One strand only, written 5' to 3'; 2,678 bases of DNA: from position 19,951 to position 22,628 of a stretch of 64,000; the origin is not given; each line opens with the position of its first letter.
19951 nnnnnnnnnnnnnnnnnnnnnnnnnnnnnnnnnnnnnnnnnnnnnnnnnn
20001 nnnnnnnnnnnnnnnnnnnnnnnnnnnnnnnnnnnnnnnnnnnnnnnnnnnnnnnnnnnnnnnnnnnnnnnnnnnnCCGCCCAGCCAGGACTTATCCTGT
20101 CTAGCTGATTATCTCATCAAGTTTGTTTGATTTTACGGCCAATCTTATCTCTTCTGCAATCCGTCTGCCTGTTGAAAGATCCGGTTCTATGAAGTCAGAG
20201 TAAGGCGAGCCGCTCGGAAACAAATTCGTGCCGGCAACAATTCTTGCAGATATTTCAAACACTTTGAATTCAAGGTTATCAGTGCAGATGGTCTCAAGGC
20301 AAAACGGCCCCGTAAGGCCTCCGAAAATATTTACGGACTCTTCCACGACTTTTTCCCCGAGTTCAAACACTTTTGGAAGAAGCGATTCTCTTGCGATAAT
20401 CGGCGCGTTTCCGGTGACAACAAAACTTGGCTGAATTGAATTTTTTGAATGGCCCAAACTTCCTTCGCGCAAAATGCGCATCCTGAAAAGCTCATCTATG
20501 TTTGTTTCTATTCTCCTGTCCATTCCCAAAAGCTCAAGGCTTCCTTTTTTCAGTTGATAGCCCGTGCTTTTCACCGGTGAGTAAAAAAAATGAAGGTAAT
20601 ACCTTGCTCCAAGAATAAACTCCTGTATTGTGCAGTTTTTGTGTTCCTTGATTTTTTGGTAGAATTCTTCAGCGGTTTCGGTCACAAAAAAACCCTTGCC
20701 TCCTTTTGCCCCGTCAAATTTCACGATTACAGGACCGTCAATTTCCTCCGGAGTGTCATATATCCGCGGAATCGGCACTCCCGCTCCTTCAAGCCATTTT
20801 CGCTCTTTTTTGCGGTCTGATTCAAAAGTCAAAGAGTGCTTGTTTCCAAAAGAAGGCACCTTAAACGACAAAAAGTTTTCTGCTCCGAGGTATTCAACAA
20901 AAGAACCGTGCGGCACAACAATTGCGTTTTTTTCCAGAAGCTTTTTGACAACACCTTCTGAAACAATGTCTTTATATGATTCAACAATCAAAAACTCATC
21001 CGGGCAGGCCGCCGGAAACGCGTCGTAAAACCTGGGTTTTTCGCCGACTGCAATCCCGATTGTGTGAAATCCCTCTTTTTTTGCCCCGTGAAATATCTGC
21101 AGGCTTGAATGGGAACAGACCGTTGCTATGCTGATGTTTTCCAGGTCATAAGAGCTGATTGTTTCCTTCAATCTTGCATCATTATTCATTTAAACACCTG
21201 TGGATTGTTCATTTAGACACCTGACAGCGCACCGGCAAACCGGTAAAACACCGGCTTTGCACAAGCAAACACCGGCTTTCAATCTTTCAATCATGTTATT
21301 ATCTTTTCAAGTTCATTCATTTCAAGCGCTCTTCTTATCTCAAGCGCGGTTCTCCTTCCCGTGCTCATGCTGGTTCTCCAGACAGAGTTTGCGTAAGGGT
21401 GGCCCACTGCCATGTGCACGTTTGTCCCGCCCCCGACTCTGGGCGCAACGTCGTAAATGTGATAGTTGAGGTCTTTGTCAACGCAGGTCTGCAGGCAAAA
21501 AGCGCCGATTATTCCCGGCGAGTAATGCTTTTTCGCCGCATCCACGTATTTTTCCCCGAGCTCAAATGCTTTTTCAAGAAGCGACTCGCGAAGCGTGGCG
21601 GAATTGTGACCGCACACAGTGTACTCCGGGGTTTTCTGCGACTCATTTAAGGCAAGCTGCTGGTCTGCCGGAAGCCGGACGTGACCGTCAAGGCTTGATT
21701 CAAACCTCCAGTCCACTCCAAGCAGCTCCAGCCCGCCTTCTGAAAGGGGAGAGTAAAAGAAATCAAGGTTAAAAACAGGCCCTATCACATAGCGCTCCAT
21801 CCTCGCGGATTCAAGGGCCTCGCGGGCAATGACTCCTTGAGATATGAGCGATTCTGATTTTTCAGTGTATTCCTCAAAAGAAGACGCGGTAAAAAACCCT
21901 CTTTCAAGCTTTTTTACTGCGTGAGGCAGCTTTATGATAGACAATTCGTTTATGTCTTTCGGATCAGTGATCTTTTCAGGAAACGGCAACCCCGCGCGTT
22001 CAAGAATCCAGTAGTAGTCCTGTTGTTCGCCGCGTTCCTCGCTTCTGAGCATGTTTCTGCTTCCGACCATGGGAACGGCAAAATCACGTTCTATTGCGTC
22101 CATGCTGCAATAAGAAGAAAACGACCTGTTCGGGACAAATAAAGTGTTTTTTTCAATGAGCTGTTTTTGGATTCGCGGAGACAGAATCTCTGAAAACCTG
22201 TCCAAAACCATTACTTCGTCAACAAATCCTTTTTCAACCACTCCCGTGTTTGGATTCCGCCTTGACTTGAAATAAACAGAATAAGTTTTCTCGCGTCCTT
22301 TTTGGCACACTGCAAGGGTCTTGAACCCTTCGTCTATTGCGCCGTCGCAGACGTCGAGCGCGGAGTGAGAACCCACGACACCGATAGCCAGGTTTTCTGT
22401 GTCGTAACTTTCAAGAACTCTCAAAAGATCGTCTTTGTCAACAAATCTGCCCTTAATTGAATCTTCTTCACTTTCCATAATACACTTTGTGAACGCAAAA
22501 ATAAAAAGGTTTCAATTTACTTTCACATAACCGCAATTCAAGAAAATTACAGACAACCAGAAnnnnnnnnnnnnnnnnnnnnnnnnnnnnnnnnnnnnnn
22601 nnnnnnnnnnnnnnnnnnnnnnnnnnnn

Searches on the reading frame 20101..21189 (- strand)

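Call 11: search_protein_families(library=pfam, proteins=[window:20101-21189:-])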
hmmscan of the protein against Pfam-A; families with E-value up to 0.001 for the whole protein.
window:20101-21189:- (362 aa): 3 families
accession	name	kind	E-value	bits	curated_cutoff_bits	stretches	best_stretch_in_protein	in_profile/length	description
PF06973.17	DUF1297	-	4.2e-56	189.9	23.8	1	181-361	18-187/188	Domain of unknown function (DUF1297)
PF06849.18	DUF1246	-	6.8e-45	152.5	25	1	21-144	1-122/122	Protein of unknown function (DUF1246)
PF02655.19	ATP-grasp_3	-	7.6e-05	23.3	23.2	1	124-204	2-81/160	ATP-grasp domain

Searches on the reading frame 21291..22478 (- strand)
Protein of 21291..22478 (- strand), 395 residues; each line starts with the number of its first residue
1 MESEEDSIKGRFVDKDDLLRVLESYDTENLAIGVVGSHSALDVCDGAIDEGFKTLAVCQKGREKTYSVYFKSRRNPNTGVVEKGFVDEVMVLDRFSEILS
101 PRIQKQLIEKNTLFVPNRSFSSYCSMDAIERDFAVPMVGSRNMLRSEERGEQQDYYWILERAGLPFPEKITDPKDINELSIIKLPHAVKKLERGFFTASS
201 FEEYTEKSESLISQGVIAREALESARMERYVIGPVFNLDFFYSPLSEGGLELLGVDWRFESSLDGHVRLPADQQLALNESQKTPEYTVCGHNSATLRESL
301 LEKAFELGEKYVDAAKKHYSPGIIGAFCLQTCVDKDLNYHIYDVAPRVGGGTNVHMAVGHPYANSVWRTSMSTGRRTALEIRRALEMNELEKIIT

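Call 11: search_protein_families(library=pfam, proteins=[window:21291-22478:-])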
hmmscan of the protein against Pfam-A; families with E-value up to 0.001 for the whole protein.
window:21291-22478:- (395 aa): 2 families
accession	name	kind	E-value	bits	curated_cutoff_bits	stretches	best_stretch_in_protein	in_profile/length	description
PF06973.17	DUF1297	-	2.9e-75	252.4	23.8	1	203-395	1-188/188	Domain of unknown function (DUF1297)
PF06849.18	DUF1246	-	9.3e-45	152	25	1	32-170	1-122/122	Protein of unknown function (DUF1246)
